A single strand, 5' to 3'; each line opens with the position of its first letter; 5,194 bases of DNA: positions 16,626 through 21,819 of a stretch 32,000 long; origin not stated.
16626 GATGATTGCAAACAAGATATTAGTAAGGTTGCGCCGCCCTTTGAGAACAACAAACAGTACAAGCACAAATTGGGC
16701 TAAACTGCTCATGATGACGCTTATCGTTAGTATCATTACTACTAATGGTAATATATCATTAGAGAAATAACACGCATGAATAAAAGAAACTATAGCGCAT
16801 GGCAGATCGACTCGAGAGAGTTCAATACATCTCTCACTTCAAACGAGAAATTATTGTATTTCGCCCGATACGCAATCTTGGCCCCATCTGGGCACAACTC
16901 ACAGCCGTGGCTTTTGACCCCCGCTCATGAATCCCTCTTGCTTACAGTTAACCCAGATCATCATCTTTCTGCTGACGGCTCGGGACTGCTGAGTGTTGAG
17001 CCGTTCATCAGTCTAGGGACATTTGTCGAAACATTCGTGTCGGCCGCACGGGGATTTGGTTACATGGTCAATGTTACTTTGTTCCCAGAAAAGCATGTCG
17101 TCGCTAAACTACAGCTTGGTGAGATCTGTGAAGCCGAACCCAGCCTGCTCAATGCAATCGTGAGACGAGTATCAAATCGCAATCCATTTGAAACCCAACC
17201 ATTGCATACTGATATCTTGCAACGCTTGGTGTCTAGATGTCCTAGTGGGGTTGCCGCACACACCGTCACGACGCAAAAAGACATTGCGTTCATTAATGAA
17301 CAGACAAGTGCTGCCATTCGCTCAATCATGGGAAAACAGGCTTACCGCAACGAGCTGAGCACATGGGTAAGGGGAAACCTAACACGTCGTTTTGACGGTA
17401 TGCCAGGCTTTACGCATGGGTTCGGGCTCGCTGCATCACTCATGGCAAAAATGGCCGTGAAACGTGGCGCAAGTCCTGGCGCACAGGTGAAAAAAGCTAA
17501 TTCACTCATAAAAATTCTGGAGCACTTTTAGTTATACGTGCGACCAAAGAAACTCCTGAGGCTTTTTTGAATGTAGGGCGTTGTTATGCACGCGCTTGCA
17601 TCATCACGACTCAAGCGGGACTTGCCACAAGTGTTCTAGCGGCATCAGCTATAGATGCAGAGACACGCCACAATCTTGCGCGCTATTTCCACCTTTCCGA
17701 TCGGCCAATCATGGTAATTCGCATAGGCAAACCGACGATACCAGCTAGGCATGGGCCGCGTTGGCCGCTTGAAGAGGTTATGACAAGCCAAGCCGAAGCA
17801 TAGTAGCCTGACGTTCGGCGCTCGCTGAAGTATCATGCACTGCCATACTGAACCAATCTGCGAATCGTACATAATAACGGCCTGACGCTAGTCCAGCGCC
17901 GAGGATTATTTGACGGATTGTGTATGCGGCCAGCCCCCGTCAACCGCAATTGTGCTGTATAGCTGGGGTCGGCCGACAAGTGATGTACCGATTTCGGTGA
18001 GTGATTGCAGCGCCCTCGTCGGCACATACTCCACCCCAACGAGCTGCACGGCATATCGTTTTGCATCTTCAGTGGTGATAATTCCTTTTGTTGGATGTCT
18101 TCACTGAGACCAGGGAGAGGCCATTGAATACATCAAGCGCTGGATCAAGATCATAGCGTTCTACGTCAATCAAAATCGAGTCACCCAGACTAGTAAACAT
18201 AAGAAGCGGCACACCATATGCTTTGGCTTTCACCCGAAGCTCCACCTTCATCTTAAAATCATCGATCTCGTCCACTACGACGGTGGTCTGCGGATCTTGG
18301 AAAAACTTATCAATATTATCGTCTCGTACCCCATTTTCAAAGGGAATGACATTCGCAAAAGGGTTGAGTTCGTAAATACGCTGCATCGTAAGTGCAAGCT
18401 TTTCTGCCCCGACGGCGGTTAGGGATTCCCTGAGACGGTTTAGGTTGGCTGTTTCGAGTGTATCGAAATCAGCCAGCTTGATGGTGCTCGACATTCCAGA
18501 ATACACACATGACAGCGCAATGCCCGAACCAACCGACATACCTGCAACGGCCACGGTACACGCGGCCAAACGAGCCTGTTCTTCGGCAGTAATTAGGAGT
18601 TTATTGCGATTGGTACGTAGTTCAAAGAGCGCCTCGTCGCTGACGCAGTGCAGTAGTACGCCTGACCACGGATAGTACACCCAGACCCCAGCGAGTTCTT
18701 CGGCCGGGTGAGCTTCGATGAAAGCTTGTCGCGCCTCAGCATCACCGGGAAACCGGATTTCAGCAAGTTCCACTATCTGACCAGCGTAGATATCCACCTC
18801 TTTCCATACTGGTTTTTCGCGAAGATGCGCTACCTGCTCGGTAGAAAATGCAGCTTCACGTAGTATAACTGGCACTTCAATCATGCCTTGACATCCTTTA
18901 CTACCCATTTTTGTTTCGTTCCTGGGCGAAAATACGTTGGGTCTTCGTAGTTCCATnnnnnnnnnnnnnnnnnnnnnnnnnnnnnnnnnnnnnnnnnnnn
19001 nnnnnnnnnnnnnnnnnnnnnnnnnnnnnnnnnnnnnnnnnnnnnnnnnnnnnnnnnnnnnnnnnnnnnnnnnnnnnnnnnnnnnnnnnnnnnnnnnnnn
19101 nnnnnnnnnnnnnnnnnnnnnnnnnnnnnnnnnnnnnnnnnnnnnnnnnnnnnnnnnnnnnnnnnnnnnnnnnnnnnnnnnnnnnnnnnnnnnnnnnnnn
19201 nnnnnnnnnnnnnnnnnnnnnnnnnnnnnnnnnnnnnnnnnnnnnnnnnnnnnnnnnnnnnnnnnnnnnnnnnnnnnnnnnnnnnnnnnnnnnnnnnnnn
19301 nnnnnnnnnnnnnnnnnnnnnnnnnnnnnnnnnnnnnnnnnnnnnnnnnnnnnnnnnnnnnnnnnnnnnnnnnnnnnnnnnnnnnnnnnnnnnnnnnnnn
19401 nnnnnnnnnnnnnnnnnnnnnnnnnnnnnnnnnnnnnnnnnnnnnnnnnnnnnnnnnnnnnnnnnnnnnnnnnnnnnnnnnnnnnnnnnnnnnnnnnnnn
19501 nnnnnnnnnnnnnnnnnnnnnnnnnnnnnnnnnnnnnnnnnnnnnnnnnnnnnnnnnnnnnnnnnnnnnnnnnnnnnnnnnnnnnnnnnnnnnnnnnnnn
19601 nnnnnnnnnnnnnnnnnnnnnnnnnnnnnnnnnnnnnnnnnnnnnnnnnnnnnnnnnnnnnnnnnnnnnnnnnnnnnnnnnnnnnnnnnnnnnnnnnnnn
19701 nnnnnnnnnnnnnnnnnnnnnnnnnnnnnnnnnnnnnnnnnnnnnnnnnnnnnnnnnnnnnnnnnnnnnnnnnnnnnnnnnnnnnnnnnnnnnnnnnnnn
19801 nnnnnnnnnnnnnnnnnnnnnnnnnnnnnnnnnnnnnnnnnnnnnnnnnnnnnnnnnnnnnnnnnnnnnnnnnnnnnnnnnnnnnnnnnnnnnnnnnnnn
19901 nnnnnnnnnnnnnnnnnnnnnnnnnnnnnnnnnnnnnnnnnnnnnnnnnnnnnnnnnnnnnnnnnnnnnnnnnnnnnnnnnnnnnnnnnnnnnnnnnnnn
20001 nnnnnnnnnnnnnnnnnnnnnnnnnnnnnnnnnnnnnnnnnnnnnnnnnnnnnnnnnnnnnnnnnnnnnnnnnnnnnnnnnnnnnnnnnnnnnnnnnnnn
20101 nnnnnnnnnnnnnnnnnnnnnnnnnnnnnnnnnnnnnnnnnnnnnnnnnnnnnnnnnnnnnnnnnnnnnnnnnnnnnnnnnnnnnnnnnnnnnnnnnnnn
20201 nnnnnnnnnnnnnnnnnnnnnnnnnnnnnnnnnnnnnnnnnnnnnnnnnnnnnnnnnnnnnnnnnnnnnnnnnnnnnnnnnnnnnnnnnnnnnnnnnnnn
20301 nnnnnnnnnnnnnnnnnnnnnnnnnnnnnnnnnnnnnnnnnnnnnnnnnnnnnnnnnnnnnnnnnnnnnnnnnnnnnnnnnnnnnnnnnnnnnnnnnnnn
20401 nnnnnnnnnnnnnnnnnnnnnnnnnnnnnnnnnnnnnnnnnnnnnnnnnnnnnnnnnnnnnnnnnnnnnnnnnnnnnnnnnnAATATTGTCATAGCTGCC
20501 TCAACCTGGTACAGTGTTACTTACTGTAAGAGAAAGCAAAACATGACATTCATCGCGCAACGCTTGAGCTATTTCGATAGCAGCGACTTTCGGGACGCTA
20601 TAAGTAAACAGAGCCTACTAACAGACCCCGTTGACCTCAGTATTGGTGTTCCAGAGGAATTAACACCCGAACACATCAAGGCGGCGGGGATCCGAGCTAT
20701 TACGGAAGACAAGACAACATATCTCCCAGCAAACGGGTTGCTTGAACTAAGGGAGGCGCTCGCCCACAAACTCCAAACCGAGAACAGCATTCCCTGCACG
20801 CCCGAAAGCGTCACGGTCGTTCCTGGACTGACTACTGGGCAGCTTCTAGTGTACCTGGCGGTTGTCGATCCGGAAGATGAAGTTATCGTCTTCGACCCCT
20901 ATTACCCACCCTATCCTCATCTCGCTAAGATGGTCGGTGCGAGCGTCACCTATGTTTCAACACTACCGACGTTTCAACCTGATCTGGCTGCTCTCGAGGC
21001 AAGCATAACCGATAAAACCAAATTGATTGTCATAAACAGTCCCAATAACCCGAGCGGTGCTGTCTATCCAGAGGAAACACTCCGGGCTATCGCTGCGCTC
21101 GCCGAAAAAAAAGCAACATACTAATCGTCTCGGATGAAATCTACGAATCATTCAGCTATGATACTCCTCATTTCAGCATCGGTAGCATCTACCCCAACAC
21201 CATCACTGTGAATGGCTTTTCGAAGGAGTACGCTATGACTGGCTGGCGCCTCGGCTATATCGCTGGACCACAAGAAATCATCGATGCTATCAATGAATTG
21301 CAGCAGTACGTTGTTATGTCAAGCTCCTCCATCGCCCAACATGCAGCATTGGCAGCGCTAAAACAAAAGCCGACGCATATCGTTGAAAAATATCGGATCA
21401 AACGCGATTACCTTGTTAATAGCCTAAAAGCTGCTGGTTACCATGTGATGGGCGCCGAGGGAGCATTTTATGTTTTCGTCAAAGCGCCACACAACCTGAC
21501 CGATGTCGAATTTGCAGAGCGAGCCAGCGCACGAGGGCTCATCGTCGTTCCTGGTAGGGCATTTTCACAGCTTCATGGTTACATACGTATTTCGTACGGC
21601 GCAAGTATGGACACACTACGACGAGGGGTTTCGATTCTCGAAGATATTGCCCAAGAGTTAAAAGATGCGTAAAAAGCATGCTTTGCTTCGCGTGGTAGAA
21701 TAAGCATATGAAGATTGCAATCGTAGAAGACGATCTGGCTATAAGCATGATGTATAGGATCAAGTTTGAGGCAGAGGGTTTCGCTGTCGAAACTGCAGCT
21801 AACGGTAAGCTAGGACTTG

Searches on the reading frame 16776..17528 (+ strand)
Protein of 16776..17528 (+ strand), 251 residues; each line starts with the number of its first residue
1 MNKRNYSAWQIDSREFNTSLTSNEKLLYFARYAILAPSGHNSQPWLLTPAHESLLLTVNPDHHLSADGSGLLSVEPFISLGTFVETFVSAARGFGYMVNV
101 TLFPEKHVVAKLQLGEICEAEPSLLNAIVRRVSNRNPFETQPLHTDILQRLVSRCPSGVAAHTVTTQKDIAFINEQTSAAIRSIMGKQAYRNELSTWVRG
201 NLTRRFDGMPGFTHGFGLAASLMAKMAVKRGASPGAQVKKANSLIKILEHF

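Call 55: search_protein_families(library=pfam, proteins=[window:16776-17528:+], max_evalue=0.001)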
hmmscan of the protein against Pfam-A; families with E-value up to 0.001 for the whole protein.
window:16776-17528:+ (251 aa): 1 family
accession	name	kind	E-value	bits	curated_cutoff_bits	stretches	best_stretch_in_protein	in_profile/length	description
PF00881.29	Nitroreductase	-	0.00034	21.3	23.5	0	14-47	8-41/167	Nitroreductase family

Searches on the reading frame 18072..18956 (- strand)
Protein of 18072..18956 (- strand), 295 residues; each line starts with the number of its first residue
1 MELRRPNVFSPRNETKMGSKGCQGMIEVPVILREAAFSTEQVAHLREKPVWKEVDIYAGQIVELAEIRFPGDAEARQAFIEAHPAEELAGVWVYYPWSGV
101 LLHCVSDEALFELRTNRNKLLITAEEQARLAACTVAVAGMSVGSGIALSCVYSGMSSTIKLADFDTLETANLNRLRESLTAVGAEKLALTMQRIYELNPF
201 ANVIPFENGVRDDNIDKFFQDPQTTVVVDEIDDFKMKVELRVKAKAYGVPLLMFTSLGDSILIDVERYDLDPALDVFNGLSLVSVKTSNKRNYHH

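Call 55: search_protein_families(library=pfam, proteins=[window:18072-18956:-], max_evalue=0.001)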
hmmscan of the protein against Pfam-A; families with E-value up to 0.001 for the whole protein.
window:18072-18956:- (295 aa): 1 family
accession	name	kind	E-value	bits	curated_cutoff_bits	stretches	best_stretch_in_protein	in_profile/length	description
PF00899.27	ThiF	-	4.7e-16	59.1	28.1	1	118-252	4-139/238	ThiF family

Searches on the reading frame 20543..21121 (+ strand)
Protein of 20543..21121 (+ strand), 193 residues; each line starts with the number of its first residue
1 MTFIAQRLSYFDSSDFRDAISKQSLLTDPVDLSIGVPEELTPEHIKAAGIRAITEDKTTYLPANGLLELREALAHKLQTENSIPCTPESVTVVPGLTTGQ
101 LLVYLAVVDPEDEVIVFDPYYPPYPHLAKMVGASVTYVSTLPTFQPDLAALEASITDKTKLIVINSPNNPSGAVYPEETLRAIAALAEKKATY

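Call 55: search_protein_families(library=pfam, proteins=[window:20543-21121:+], max_evalue=0.001)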
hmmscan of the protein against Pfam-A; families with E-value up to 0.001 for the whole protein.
window:20543-21121:+ (193 aa): 4 families
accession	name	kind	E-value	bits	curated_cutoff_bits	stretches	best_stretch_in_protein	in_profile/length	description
PF00155.27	Aminotran_1_2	-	7.1e-34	118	19.7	1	28-190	2-178/361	Aminotransferase class I and II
PF00266.25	Aminotran_5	-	6.6e-05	22.5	21.5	1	123-184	104-165/371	Aminotransferase class-V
PF01041.23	DegT_DnrJ_EryC1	-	0.00057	19.7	19.8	1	91-164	44-118/360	DegT/DnrJ/EryC1/StrS aminotransferase family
PF01212.27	Beta_elim_lyase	-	0.00064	19.6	27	0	42-190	12-161/288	Beta-eliminating lyase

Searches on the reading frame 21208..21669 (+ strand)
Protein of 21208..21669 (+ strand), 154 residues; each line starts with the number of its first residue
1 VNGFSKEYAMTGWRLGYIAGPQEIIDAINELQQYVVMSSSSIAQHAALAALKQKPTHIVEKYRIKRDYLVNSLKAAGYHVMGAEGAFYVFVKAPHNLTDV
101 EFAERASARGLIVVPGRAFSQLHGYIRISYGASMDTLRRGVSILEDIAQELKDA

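Call 55: search_protein_families(library=pfam, proteins=[window:21208-21669:+], max_evalue=0.001)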
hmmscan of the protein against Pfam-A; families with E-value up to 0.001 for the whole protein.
window:21208-21669:+ (154 aa): 1 family
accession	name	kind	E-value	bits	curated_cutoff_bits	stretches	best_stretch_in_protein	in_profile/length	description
PF00155.27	Aminotran_1_2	-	7.3e-24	85.1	19.7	1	1-139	214-356/361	Aminotransferase class I and II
